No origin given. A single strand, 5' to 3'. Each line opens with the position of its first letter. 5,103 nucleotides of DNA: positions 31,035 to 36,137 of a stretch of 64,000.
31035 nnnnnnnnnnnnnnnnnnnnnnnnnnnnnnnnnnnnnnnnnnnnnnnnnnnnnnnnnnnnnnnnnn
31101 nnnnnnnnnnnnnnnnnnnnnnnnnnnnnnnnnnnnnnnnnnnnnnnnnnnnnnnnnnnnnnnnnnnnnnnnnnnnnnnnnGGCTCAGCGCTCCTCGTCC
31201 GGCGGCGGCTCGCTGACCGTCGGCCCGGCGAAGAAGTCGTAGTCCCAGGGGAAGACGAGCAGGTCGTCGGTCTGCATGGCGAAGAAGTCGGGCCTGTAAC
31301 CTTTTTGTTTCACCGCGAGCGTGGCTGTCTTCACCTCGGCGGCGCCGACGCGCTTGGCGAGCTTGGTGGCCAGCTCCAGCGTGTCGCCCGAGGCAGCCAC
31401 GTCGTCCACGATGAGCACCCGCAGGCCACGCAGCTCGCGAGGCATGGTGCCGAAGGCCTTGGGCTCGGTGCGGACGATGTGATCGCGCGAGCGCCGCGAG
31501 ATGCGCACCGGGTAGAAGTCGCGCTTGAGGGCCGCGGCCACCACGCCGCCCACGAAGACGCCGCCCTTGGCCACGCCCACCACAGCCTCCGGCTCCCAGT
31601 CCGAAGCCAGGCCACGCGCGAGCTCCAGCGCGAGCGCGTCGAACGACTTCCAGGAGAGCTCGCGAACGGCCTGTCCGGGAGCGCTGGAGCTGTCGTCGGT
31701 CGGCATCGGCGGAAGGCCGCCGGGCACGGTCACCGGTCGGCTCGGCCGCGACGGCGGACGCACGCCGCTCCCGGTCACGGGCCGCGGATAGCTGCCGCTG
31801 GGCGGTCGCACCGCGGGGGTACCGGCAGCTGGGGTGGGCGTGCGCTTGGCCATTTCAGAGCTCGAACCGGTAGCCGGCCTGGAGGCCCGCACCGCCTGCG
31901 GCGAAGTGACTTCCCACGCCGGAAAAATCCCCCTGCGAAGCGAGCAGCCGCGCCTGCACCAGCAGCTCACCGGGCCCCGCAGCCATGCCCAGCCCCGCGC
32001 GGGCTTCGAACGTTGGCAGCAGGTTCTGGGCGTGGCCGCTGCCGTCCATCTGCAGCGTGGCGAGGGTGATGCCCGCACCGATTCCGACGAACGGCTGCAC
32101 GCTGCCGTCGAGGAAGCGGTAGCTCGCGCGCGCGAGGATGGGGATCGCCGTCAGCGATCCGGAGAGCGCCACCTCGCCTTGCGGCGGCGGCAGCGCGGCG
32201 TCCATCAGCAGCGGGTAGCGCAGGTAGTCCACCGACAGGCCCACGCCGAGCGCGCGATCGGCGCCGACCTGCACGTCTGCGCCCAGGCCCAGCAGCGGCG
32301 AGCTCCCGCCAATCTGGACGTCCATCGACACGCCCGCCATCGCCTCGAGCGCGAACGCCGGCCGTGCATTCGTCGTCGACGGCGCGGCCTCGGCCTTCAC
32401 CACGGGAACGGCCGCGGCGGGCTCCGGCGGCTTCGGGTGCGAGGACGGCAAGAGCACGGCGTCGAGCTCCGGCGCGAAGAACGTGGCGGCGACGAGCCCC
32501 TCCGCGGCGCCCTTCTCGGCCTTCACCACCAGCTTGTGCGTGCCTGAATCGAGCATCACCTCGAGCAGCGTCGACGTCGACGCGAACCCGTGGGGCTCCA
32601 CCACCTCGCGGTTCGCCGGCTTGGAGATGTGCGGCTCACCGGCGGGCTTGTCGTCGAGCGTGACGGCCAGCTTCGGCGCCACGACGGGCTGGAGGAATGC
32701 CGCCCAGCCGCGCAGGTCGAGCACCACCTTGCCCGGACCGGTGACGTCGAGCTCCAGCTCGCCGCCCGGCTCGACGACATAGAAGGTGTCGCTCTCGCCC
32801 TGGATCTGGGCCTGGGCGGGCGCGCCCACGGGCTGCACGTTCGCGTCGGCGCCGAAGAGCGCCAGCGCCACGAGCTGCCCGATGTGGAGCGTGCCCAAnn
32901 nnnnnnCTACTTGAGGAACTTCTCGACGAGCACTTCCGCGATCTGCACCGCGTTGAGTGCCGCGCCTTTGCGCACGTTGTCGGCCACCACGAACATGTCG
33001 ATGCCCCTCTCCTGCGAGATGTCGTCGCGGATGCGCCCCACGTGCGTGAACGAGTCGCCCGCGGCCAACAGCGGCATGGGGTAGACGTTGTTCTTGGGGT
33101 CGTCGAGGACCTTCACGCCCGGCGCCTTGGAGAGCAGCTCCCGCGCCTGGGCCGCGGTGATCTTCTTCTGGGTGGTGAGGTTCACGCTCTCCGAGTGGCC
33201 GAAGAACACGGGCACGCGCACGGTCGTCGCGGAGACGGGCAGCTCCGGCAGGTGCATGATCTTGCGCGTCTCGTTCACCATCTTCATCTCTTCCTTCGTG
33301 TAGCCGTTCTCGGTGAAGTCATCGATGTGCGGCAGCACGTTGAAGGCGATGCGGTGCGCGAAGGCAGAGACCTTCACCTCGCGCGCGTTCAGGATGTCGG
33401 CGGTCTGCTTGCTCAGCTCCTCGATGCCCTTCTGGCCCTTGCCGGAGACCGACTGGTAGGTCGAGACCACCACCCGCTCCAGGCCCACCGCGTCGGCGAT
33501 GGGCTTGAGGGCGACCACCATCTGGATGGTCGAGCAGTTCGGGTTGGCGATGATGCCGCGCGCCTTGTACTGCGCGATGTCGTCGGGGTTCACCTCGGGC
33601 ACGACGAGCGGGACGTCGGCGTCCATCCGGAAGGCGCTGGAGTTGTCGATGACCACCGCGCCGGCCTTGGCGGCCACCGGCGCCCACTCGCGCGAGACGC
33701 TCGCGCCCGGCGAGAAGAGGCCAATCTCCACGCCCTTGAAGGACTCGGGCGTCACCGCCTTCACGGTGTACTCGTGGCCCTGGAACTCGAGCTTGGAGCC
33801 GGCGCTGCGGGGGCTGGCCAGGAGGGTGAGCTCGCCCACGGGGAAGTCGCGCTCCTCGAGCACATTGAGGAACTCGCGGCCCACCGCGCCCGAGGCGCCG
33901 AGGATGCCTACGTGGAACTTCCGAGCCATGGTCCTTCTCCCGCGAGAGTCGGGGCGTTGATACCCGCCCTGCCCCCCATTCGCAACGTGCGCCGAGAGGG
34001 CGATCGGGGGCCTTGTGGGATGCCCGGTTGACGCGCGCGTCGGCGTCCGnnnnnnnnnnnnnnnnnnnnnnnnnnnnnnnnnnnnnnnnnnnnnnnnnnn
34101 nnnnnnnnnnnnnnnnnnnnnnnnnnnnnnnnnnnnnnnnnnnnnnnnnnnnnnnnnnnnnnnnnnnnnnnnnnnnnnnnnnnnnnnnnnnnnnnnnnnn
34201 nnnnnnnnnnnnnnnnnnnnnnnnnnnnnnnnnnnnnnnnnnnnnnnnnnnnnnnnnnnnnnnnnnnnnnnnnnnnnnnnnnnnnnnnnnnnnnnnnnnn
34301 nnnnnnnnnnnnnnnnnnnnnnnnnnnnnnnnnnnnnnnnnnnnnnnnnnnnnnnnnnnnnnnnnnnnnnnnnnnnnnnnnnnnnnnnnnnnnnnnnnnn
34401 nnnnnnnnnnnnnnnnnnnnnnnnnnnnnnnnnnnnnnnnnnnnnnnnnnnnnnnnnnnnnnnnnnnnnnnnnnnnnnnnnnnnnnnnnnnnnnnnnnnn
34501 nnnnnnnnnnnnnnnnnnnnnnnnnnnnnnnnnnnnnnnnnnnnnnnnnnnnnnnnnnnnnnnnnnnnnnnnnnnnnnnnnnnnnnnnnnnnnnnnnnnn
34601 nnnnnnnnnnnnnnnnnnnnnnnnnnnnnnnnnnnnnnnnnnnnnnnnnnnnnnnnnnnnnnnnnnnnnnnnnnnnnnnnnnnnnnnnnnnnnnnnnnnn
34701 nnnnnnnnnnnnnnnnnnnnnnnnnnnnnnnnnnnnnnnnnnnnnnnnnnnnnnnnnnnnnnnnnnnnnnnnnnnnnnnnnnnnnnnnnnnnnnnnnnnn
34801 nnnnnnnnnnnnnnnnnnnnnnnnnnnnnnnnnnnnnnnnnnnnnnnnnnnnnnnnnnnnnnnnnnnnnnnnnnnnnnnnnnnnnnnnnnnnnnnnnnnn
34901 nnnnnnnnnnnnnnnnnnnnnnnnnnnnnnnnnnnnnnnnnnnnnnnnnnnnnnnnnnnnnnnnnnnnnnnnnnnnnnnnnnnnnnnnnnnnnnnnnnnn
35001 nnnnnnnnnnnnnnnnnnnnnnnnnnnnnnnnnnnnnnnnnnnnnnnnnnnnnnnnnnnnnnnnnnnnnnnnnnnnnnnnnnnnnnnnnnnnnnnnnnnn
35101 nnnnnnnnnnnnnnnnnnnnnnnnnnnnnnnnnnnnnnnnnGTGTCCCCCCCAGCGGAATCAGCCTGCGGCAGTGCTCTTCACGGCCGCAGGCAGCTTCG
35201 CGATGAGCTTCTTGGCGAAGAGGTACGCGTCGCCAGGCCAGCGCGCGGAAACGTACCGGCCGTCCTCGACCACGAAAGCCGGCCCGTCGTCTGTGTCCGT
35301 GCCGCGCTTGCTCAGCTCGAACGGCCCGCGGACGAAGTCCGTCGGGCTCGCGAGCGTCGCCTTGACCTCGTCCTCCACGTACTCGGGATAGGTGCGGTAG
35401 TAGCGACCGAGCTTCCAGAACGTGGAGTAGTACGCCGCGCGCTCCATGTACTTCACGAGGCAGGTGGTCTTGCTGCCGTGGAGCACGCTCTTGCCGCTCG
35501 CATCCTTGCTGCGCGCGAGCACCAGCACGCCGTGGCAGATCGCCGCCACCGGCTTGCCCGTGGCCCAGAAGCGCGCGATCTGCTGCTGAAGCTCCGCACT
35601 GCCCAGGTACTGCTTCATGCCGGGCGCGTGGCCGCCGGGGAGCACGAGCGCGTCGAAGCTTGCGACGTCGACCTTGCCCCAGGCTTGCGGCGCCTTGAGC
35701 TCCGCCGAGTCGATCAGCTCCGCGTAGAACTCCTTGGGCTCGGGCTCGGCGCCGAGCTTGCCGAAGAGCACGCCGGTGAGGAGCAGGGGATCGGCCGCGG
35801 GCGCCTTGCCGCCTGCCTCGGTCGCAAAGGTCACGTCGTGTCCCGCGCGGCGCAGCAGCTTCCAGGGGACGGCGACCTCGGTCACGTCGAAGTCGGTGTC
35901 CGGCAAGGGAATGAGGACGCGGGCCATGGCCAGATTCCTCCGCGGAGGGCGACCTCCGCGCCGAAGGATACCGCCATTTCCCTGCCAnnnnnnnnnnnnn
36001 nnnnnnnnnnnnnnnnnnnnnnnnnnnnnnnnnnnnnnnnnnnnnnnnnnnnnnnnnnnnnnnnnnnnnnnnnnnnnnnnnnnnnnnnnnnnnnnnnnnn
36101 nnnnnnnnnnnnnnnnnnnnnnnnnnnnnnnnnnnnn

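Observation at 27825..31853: SelB embedded between a phosphoribosyltransferase and a σ54 NtrC-type regulator, without selA/selD or a visible selenoprotein gene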

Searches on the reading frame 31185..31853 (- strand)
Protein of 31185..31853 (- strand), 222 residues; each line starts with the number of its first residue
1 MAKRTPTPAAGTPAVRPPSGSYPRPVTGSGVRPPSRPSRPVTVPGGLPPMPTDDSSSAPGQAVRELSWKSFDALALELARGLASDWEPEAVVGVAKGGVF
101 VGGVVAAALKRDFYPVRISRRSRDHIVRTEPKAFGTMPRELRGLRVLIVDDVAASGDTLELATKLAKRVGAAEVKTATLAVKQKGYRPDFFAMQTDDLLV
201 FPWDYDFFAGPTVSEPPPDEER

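Call 27: search_protein_families(library=pfam, proteins=[window:31185-31853:-], max_evalue=0.01)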
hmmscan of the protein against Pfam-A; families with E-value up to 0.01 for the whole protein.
window:31185-31853:- (222 aa): 1 family
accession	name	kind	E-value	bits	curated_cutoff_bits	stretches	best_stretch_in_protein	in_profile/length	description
PF00156.33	Pribosyltran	-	2.9e-19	69.4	26.3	1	77-204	17-152/158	Phosphoribosyl transferase domain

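Call 81: search_solved_structures(query=A2, max_evalue=0.01, show_alignments=1)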
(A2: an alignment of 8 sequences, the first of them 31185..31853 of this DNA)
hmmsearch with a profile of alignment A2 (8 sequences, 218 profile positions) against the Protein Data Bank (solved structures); distinct sequences matched with E-value up to 0.01: 80 (the best 60 are shown).
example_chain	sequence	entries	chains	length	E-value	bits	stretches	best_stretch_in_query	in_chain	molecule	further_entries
1vdm_A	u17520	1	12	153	6.5e-26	94.4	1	61-199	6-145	purine phosphoribosyltransferase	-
4z1o_A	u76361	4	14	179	7.6e-18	68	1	62-209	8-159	Phosphoribosyltransferase | Purine phosphoribosyltransferase (GpT-2)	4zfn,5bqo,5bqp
4trb_A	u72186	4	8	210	9.8e-17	64.4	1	57-200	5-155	Purine phosphoribosyltransferase (GpT-1)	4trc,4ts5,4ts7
7san_A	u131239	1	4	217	4.8e-08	36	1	135-202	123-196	Hypoxanthine-guanine phosphoribosyltransferase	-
5brn_A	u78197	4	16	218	4.8e-08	36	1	135-202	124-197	Hypoxanthine-guanine phosphoribosyltransferase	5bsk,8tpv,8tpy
6bnj_A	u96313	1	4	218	5.1e-08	35.9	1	135-202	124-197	Hypoxanthine-guanine phosphoribosyltransferase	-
5w8v_A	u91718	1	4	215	5.3e-08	35.9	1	135-202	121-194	Hypoxanthine-guanine phosphoribosyltransferase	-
4kn6_A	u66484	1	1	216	5.3e-08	35.8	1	135-202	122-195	Hypoxanthine-guanine phosphoribosyltransferase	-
1bzy_A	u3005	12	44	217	5.4e-08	35.8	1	135-202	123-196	HYPOXANTHINE-GUANINE PHOSPHORIBOSYLTRANSFERASE | HYPOXANTHINE GUANINE PHOSPHORIBOSYL-TRANSFERASE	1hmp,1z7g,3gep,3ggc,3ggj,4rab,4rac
5hia_A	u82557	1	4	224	5.5e-08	35.8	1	135-202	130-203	Hypoxanthine-guanine phosphoribosyltransferase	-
4ijq_A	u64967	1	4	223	5.8e-08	35.7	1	135-202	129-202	Hypoxanthine-guanine phosphoribosyltransferase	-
1d6n_A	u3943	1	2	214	6.2e-08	35.6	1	135-202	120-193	PROTEIN (HYPOXANTHINE-GUANINE PHOSPHORIBOSYLTRANSFERASE)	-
5esx_A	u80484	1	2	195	9.5e-08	35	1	94-201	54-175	Purine/pyrimidine phosphoribosyltransferase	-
5esw_A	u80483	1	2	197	9.7e-08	35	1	94-201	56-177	Purine/pyrimidine phosphoribosyltransferase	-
4twb_A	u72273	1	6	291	2.5e-07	33.7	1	118-174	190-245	Ribose-phosphate pyrophosphokinase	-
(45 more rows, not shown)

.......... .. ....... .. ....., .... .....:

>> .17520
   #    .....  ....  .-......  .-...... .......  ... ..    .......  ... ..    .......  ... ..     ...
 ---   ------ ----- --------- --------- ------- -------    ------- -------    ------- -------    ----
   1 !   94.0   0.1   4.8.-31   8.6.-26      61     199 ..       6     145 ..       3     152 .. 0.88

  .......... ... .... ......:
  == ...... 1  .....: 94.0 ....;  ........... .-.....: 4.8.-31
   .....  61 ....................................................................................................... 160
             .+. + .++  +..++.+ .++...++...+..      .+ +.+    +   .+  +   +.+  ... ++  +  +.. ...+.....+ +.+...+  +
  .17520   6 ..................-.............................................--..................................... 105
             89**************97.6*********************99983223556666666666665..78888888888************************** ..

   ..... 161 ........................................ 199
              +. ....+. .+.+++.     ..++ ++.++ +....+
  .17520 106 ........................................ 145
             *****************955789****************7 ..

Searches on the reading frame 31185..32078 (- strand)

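Call 4: search_protein_families(library=pfam, proteins=[window:31185-32078:-])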
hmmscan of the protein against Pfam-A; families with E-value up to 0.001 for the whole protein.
window:31185-32078:- (297 aa): 1 family
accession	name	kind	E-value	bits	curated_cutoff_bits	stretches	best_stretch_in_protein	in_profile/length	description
PF00156.33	Pribosyltran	-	5.7e-19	68.4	26.3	1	152-279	17-152/158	Phosphoribosyl transferase domain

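Call 5: search_protein_families(library=ncbifam, proteins=[window:31185-32078:-])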
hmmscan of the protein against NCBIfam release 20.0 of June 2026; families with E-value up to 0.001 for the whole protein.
window:31185-32078:- (297 aa): 16 families
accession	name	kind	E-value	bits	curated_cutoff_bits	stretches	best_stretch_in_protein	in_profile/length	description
NF006605.0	PRK09162.1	equivalog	1.8e-08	34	181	1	145-281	26-166/183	hypoxanthine-guanine phosphoribosyltransferase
NF006613.0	PRK09177.1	equivalog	2.7e-08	33.5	138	1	140-282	11-148/159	xanthine phosphoribosyltransferase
NF002620.0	PRK02277.1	subfamily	7.3e-08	32.3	115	1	159-258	83-181/201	orotate phosphoribosyltransferase-like protein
TIGR01203.1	HGPRTase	equivalog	1.2e-07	31.6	150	1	153-281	15-152/167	hypoxanthine phosphoribosyltransferase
NF004689.0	PRK06031.1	equivalog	1.4e-06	27.7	175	1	138-259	61-194/233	phosphoribosyltransferase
NF005592.0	PRK07322.1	subfamily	2.5e-06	27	143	1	212-256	114-158/180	adenine phosphoribosyltransferase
NF002633.0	PRK02304.1-2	equivalog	3.8e-06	26.8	224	1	157-253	43-146/172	adenine phosphoribosyltransferase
NF002632.0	PRK02304.1-1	equivalog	5.4e-06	26.3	243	1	165-256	59-156/183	adenine phosphoribosyltransferase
NF002636.0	PRK02304.1-5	equivalog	5.5e-06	26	125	1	146-254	39-153/176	adenine phosphoribosyltransferase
TIGR01090.1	apt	equivalog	7.1e-06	26.2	185.85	1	159-254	43-145/169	adenine phosphoribosyltransferase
NF002634.0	PRK02304.1-3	equivalog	8e-06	25.7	170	1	164-253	57-153/182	adenine phosphoribosyltransferase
TIGR00336.1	pyrE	equivalog_domain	8.9e-06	25.6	106.8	1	154-256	46-145/173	orotate phosphoribosyltransferase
NF002095.0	PRK00934.1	equivalog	5.7e-05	22.4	296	1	154-252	147-239/287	ribose-phosphate diphosphokinase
TIGR01251.1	ribP_PPkin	subfamily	0.00013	21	113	1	162-252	159-244/309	ribose-phosphate diphosphokinase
TIGR01367.1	pyrE_Therm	equivalog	0.00015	21.4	150.25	1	146-263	41-150/187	orotate phosphoribosyltransferase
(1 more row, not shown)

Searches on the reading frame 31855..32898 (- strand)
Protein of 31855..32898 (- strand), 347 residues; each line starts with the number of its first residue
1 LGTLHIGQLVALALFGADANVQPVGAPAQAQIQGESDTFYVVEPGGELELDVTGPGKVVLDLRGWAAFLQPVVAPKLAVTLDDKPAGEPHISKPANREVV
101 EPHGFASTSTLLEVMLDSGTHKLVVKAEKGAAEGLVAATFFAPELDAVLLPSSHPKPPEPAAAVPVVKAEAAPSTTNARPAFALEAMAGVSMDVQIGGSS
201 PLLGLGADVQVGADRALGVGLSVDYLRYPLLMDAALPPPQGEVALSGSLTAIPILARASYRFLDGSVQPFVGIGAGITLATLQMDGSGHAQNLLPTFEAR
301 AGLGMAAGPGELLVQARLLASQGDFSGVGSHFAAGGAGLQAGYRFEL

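Call 4: search_protein_families(library=pfam, proteins=[window:31855-32898:-])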
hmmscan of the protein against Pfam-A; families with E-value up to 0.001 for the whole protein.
window:31855-32898:- (347 aa): 0 families

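Call 5: search_protein_families(library=ncbifam, proteins=[window:31855-32898:-])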
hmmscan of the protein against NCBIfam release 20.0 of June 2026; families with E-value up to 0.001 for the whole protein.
window:31855-32898:- (347 aa): 0 families

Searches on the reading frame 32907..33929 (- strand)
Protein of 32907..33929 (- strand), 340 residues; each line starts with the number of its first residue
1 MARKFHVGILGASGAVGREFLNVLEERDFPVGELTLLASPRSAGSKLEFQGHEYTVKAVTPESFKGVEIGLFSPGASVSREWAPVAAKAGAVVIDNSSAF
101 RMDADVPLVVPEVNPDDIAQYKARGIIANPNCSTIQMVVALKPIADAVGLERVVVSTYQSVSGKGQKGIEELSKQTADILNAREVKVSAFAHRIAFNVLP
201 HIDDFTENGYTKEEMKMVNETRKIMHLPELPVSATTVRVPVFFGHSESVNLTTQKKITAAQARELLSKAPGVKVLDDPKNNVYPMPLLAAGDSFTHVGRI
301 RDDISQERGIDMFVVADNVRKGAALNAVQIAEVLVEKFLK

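Call 4: search_protein_families(library=pfam, proteins=[window:32907-33929:-])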
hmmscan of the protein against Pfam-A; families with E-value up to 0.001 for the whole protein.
window:32907-33929:- (340 aa): 2 families
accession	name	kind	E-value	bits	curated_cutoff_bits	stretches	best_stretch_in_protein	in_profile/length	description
PF02774.23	Semialdhyde_dhC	-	1.9e-60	204.6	26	1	141-321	1-184/184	Semialdehyde dehydrogenase, dimerisation domain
PF01118.30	Semialdhyde_dh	-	5.5e-37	127.3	26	1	7-120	2-120/121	Semialdehyde dehydrogenase, NAD binding domain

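Call 5: search_protein_families(library=ncbifam, proteins=[window:32907-33929:-])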
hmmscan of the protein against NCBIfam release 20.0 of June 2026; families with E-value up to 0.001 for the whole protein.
window:32907-33929:- (340 aa): 16 families
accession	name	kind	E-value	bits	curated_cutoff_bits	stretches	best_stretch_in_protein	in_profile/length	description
NF011456.0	PRK14874.1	equivalog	1.2e-153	511.2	223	1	2-337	2-343/346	aspartate-semialdehyde dehydrogenase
TIGR01296.1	asd_B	equivalog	2.6e-147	490.4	324.2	1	6-336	1-338/339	aspartate-semialdehyde dehydrogenase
NF005229.0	PRK06728.1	equivalog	6.6e-106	354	628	1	3-337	4-344/347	aspartate-semialdehyde dehydrogenase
NF004224.0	PRK05671.1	equivalog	1.3e-86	291.1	284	1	1-337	1-334/336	aspartate-semialdehyde dehydrogenase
NF005957.0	PRK08040.1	equivalog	3e-82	276.8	273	1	1-339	1-335/336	aspartate-semialdehyde dehydrogenase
NF006416.0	PRK08664.1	subfamily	3.7e-50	171.1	232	2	3-172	2-189/350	aspartate-semialdehyde dehydrogenase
TIGR00978.1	asd_EA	equivalog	6.2e-46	157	301.2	2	6-172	2-187/342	aspartate-semialdehyde dehydrogenase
NF005144.0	PRK06598.1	subfamily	6.9e-30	104.4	198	2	171-325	199-358/369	aspartate-semialdehyde dehydrogenase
NF005368.0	PRK06901.1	equivalog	1.1e-23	84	437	1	75-336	74-320/323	oxidoreductase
TIGR01745.1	asd_gamma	equivalog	5.9e-23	81.4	402.9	2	171-326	198-357/366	aspartate-semialdehyde dehydrogenase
TIGR01850.1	argC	equivalog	1.5e-18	67.1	233.6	1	6-332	2-327/345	N-acetyl-gamma-glutamyl-phosphate reductase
TIGR01851.1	argC_other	equivalog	1.1e-07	31.5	229.85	1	78-178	61-164/310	N-acetyl-gamma-glutamyl-phosphate reductase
TIGR01532.1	E4PD_g-proteo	equivalog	2.4e-05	23.8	530.55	1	66-161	89-181/325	erythrose-4-phosphate dehydrogenase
NF006157.0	PRK08300.1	subfamily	0.00036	19.9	166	1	3-180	4-181/303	acetaldehyde dehydrogenase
TIGR03215.1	ac_ald_DH_ac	equivalog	0.0008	18.8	282.25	1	56-180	56-174/285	acetaldehyde dehydrogenase (acetylating)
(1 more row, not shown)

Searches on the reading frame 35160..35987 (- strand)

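Call 8: search_protein_families(library=pfam, proteins=[window:35160-35987:-])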
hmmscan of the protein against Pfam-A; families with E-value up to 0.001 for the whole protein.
window:35160-35987:- (275 aa): 4 families
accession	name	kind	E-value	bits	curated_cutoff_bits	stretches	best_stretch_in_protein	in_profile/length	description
PF17124.11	ThiJ_like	-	9.1e-31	107.6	30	1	28-200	1-175/186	ThiJ/PfpI family-like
PF01965.30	DJ-1_PfpI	-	6.2e-21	75.4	26.6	1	23-263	2-164/165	DJ-1/PfpI family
PF07685.20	GATase_3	-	0.00014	22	27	1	108-166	37-98/196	CobB/CobQ-like glutamine amidotransferase domain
PF01174.25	SNO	-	0.00016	22.1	27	1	104-164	27-88/188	SNO glutamine amidotransferase family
